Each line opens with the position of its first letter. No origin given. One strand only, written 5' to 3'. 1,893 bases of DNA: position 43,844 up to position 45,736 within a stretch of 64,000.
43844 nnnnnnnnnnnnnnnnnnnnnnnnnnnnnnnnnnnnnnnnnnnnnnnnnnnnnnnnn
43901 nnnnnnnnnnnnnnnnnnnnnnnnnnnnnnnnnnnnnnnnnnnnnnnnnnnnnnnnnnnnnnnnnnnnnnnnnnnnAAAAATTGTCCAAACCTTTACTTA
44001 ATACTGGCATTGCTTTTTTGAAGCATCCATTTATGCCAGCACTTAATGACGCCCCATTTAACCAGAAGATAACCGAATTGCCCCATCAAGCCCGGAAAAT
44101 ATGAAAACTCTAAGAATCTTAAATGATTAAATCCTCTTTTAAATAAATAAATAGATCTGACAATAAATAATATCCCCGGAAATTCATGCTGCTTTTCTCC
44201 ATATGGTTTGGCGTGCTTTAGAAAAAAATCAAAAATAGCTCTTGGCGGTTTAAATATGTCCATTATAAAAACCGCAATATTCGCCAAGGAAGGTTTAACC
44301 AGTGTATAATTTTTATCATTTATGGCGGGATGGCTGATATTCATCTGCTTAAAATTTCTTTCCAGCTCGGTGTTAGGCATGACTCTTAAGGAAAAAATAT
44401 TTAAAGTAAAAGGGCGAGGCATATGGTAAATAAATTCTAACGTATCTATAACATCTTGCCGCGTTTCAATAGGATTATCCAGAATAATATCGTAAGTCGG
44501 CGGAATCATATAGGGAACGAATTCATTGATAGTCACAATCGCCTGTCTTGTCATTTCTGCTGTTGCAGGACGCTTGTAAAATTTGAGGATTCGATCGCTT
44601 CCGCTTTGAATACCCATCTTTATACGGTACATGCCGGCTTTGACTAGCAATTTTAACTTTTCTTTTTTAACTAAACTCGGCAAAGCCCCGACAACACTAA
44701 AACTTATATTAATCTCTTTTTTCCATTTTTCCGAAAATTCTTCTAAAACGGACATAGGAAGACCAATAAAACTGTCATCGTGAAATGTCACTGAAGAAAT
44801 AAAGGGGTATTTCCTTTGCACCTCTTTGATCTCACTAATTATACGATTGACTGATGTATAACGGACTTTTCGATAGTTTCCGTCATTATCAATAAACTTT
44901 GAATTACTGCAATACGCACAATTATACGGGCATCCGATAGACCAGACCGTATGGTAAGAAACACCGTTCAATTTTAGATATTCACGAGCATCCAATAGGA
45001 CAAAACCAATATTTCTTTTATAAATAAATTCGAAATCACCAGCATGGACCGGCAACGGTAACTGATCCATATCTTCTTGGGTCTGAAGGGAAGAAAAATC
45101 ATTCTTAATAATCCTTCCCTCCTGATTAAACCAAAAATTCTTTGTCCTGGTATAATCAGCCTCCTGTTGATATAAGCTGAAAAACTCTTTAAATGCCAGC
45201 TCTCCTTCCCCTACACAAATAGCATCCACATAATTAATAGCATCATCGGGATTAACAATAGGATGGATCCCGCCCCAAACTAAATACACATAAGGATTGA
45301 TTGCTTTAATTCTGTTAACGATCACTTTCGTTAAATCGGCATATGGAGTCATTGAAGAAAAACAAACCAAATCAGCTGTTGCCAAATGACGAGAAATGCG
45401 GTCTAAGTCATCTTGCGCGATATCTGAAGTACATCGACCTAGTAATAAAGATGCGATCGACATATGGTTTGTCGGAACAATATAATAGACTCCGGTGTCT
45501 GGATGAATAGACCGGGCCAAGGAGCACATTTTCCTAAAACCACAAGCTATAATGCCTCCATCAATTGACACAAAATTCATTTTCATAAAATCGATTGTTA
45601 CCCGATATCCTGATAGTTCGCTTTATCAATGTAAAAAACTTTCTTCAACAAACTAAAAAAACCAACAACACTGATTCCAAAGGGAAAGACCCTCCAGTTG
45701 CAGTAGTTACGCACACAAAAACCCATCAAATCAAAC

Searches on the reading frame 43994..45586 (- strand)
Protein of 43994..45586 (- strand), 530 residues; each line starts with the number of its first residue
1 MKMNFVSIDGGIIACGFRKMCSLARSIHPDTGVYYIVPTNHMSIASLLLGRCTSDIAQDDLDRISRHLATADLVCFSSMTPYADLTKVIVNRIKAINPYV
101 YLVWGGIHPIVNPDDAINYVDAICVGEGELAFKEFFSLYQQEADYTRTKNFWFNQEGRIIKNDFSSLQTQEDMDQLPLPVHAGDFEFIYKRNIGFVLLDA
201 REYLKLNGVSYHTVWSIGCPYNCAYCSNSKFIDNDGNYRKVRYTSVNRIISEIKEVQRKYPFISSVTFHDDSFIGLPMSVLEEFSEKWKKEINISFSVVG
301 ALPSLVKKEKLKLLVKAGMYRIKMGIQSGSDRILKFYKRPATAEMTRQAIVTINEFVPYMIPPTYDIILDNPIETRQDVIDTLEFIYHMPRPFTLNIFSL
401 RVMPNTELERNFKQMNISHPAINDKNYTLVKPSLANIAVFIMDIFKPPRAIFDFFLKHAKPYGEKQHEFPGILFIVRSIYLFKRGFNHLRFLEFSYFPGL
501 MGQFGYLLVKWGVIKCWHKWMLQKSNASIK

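Call 19: search_protein_families(library=ncbifam, proteins=[window:43994-45586:-], max_evalue=0.00001)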
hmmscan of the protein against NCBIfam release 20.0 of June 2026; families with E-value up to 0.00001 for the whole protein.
window:43994-45586:- (530 aa): 22 families
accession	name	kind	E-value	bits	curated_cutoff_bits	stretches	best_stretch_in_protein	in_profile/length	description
TIGR04013.1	B12_SAM_MJ_1487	hypoth_equivalog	1.1e-27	96.9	251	2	217-409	158-354/382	TIGR04013 family B12-binding domain/radical SAM domain-containing protein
TIGR03471.1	HpnJ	equivalog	2.9e-20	72.6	577.6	1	72-408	70-383/472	hopanoid biosynthesis associated radical SAM protein HpnJ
TIGR04072.2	rSAM_ladder_B12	equivalog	9.7e-19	67.3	360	1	218-414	188-374/443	lipid biosynthesis B12-binding/radical SAM protein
TIGR02026.1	BchE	equivalog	4.5e-16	58.8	481.35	1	48-388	42-364/497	magnesium-protoporphyrin IX monomethyl ester anaerobic oxidative cyclase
NF038361.1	rSAM_Sden_1168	equivalog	3.2e-15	55.7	575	1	94-409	165-470/560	Sden_1168 family B12-binding radical SAM P-methyltransferase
TIGR03975.1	rSAM_ocin_1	subfamily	1.3e-14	53.6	281.85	1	70-392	128-436/606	RiPP maturation radical SAM C-methyltransferase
TIGR04014.1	B12_SAM_MJ_0865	equivalog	2.7e-12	46.2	360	1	113-389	81-336/434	methyl-coenzyme M reductase glutamine C-methyltransferase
TIGR00539.1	hemN_rel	equivalog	1e-11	44.6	205.4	1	219-415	10-204/361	radical SAM family heme chaperone HemW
TIGR04190.1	B12_SAM_Ta0216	equivalog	1.8e-11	43.4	500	1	91-354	101-361/554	TIGR04190 family B12-binding domain/radical SAM domain protein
TIGR04479.1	bcpD_PhpK_rSAM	subfamily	2.5e-11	42.7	600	1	215-389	246-409/504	PhpK family radical SAM P-methyltransferase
NF050148.1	rSAM_ApyD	equivalog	3.1e-10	39.1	750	1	218-396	207-374/645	RiPP biosynthesis radical SAM protein ApyD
NF006067.1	PRK08208.1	equivalog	1.6e-09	37.3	380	1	219-413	45-240/427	STM4012 family radical SAM protein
NF004567.0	PRK05904.1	equivalog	5.5e-09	35.7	355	1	219-419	16-211/353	coproporphyrinogen III oxidase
TIGR04385.1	B12_rSAM_cofa1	equivalog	4.3e-08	32.8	450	1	181-414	164-396/438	B12 lower ligand biosynthesis radical SAM protein BzaD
NF033712.0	B12_rSAM_KedN5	subfamily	6.1e-08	31.3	700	1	70-254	62-234/624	KedN5 family methylcobalamin-dependent radical SAM C-methyltransferase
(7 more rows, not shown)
